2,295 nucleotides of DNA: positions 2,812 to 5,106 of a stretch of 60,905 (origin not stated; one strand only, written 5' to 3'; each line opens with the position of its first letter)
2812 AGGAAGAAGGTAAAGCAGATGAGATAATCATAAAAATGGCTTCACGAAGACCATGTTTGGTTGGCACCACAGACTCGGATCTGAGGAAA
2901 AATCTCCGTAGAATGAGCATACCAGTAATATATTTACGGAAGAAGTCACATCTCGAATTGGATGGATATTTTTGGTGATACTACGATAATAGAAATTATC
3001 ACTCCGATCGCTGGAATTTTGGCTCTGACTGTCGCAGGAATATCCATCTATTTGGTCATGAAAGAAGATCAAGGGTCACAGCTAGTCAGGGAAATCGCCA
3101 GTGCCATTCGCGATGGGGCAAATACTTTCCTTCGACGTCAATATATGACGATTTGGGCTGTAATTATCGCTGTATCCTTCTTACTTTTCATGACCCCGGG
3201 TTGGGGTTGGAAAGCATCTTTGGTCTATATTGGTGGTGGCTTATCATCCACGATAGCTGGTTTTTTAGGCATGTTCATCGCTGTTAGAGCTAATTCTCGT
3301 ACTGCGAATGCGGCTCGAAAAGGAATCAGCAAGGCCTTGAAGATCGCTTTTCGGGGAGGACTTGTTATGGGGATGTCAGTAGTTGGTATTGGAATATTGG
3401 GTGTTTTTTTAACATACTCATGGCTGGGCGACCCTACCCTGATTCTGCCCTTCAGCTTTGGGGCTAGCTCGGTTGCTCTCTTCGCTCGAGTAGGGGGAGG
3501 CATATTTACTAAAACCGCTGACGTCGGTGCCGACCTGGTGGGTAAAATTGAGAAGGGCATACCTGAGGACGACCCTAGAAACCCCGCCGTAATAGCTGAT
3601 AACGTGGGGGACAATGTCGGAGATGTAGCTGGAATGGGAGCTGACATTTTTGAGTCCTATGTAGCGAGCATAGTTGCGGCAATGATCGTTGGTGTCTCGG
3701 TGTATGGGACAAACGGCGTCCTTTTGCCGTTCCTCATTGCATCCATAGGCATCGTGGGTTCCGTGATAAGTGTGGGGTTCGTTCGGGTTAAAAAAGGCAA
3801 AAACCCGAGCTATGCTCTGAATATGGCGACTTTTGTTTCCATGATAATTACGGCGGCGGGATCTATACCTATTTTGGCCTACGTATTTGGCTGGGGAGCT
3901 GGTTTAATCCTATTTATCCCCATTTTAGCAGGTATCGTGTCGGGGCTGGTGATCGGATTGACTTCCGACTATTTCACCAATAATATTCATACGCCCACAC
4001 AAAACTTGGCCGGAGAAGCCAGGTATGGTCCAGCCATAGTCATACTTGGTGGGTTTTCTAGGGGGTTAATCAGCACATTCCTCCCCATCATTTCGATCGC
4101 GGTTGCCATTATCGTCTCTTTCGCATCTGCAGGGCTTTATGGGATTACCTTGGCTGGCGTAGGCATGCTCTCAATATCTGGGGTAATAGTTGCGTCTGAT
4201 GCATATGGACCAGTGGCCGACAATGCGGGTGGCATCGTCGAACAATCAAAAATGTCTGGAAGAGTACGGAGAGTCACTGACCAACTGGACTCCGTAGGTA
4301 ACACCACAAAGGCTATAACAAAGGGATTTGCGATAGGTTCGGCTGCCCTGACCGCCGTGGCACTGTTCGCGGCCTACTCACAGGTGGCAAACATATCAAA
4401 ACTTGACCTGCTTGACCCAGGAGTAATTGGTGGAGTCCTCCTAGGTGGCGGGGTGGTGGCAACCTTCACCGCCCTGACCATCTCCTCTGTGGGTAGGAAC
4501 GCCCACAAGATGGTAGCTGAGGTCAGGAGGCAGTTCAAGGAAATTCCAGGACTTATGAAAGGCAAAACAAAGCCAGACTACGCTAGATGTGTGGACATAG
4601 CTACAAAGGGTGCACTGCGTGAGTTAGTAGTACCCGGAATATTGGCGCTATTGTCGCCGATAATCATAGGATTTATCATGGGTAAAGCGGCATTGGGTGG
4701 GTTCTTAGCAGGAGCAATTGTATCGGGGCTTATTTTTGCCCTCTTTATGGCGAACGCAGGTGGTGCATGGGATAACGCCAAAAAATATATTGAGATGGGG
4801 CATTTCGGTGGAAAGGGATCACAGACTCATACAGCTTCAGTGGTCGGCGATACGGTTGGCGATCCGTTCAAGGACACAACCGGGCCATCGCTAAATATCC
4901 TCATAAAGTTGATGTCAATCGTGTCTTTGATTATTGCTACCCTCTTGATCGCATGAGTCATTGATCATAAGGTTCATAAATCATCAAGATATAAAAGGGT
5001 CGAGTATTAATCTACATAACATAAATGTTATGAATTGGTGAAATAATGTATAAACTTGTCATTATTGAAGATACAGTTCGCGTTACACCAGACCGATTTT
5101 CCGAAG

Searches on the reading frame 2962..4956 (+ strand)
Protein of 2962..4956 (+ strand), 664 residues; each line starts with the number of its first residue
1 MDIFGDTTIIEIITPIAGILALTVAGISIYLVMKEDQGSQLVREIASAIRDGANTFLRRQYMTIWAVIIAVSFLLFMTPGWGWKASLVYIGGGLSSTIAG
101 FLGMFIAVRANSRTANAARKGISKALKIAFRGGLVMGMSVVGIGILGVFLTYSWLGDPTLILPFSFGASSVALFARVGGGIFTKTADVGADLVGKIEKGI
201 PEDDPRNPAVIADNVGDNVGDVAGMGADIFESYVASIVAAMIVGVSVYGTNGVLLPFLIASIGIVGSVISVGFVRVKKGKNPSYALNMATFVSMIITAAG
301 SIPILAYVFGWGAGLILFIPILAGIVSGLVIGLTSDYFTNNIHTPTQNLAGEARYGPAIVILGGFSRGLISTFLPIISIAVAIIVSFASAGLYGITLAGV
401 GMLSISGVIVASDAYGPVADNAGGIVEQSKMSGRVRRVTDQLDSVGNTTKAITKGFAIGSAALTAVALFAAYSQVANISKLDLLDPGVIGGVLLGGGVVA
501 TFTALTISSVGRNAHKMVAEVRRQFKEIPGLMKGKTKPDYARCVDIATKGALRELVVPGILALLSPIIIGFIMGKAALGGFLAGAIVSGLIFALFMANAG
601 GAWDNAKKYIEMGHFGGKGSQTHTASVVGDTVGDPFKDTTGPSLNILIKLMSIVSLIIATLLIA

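Call 40: search_protein_families(library=pfam, proteins=[window:2962-4956:+], max_evalue=0.001)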
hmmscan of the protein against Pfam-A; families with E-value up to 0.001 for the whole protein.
window:2962-4956:+ (664 aa): 1 family
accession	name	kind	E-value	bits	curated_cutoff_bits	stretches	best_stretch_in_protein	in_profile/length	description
PF03030.21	H_PPase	-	9e-253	841.1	29.7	1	19-658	1-645/645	Inorganic H+ pyrophosphatase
